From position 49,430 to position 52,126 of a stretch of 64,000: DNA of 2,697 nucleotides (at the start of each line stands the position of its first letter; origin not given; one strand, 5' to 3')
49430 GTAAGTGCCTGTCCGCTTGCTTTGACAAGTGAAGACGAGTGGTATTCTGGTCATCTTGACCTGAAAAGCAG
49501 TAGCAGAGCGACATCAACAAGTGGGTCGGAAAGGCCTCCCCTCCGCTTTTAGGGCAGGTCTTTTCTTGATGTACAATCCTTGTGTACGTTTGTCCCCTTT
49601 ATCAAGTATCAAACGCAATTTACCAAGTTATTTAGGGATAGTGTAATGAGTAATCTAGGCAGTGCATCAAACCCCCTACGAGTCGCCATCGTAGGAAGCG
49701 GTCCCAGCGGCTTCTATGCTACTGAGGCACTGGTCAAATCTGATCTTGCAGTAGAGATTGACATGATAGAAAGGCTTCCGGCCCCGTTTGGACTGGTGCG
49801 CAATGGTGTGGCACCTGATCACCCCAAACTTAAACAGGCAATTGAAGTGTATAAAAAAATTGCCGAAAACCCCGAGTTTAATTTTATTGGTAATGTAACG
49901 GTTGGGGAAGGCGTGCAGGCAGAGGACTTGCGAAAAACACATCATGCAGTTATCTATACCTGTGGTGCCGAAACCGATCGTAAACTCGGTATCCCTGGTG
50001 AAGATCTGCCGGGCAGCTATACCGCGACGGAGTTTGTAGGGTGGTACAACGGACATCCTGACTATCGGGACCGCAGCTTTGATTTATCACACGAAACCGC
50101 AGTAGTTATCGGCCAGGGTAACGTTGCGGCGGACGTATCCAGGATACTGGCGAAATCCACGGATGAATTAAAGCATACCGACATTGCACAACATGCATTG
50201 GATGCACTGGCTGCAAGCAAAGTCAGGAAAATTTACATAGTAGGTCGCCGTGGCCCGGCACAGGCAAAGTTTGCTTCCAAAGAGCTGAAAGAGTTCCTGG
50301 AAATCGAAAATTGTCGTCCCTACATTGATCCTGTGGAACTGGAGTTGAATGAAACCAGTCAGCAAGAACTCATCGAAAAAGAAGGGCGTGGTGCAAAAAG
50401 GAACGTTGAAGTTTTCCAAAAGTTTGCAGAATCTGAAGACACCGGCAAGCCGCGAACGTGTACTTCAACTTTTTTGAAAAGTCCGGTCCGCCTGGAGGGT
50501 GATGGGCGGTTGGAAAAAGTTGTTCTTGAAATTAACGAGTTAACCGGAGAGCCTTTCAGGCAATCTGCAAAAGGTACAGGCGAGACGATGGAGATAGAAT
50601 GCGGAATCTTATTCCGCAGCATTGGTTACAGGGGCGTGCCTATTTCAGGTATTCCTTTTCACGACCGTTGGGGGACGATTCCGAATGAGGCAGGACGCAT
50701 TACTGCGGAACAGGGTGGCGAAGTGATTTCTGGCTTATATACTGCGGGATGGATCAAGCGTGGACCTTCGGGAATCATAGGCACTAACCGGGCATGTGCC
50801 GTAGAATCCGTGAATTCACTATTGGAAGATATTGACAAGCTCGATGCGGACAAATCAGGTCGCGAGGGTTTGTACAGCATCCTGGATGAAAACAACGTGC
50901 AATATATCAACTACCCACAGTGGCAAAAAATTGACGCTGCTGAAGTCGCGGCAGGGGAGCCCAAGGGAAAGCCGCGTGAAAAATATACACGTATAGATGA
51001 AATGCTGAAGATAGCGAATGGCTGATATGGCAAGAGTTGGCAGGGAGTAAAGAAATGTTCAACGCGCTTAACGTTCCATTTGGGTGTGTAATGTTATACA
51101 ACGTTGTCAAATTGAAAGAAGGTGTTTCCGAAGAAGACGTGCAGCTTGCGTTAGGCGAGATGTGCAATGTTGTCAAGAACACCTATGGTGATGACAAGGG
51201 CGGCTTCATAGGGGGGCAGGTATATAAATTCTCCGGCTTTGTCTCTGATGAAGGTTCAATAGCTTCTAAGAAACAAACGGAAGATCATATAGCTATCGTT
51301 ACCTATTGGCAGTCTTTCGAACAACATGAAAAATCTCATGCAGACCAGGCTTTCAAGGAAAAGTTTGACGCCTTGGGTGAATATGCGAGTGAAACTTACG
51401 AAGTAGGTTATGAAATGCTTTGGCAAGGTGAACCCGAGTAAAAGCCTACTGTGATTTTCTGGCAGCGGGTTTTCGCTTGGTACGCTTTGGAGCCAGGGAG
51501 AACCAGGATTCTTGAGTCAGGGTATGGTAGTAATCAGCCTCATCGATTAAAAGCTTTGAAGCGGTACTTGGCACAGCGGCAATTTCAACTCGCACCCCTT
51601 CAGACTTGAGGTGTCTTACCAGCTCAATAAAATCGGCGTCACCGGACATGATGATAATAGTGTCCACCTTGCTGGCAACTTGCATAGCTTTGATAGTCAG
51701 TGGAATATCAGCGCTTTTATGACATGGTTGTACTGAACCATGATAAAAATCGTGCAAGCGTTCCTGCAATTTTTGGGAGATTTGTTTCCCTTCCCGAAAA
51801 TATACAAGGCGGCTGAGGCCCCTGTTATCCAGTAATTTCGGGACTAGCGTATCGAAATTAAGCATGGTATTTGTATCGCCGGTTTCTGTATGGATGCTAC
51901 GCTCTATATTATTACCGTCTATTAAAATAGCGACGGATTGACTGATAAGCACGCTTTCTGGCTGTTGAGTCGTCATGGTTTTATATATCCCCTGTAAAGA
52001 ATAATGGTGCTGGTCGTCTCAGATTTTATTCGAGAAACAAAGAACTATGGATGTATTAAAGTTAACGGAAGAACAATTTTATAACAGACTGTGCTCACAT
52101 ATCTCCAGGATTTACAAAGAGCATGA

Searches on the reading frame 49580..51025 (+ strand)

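Call 32: search_protein_families(library=ncbifam, proteins=[window:49580-51025:+], max_evalue=1e-10)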
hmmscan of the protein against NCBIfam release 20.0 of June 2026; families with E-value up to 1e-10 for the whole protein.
window:49580-51025:+ (481 aa): 10 families
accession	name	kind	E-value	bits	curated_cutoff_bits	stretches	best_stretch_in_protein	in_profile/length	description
NF009409.0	PRK12770.1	subfamily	2.8e-21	76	343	1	28-241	14-223/360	putative glutamate synthase subunit beta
TIGR01317.1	GOGAT_sm_gam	subfamily_domain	1.5e-18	66.9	447.7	1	33-186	144-298/485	glutamate synthase small subunit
NF009410.0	PRK12771.1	subfamily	2.5e-16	59.4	516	1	33-193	139-290/566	NAD(P)-binding protein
NF010590.0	PRK13984.1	equivalog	6.1e-16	57.7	946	1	33-194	289-446/611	putative oxidoreductase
TIGR01316.1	gltA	equivalog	4.6e-15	55.4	471.75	1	30-189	131-290/449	NADPH-dependent glutamate synthase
NF009414.0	PRK12778.1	equivalog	1.3e-13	50.1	1103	1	29-189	428-588/752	bifunctional dihydroorotate dehydrogenase B NAD binding subunit/NADPH-dependent glutamate synthase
NF009454.0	PRK12814.1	equivalog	6.3e-12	44.7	916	1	34-189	195-341/657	putative NADPH-dependent glutamate synthase small subunit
NF009413.0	PRK12775.1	equivalog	7.6e-12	43.9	1895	0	34-190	432-590/1006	putative trifunctional 2-polyprenylphenol hydroxylase/glutamate synthase subunit beta/ferritin domain-containing protein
TIGR01318.1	gltD_gamma_fam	subfamily_domain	1.4e-11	43.6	482.95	1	31-188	140-299/467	glutamate synthase, small subunit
NF009415.0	PRK12779.1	equivalog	2.7e-11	42.1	1519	0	27-189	302-465/944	putative bifunctional glutamate synthase subunit beta/2-polyprenylphenol hydroxylase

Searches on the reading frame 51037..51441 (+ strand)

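Call 3: search_protein_families(library=ncbifam, proteins=[window:51037-51441:+], max_evalue=0.001)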
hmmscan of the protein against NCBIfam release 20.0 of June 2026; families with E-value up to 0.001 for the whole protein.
window:51037-51441:+ (134 aa): 1 family
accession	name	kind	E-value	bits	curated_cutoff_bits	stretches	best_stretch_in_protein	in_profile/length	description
NF009840.0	PRK13315.1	equivalog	0.00035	21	119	1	59-112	25-78/107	heme oxygenase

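Call 4: search_protein_families(library=pfam, proteins=[window:51037-51441:+], max_evalue=0.001)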
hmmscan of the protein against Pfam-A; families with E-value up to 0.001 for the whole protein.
window:51037-51441:+ (134 aa): 0 families

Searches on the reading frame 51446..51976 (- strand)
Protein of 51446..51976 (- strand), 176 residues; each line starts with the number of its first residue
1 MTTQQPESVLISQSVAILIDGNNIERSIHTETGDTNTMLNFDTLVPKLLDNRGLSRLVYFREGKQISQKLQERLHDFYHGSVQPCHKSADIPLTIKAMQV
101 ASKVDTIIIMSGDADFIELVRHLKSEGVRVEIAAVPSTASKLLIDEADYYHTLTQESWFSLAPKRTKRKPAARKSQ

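Call 3: search_protein_families(library=ncbifam, proteins=[window:51446-51976:-], max_evalue=0.001)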
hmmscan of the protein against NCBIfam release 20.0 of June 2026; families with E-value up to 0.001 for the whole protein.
window:51446-51976:- (176 aa): 1 family
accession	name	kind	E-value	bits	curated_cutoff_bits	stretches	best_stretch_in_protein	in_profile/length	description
TIGR00288.1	TIGR00288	hypoth_equivalog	0.00017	21.5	178.45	1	13-156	23-158/160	TIGR00288 family NYN domain-containing protein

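Call 4: search_protein_families(library=pfam, proteins=[window:51446-51976:-], max_evalue=0.001)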
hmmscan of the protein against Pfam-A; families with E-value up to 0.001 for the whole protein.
window:51446-51976:- (176 aa): 1 family
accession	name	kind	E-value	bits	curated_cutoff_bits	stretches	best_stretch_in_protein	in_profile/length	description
PF01936.24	NYN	-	5.3e-20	72.9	24.2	1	15-153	2-144/145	NYN domain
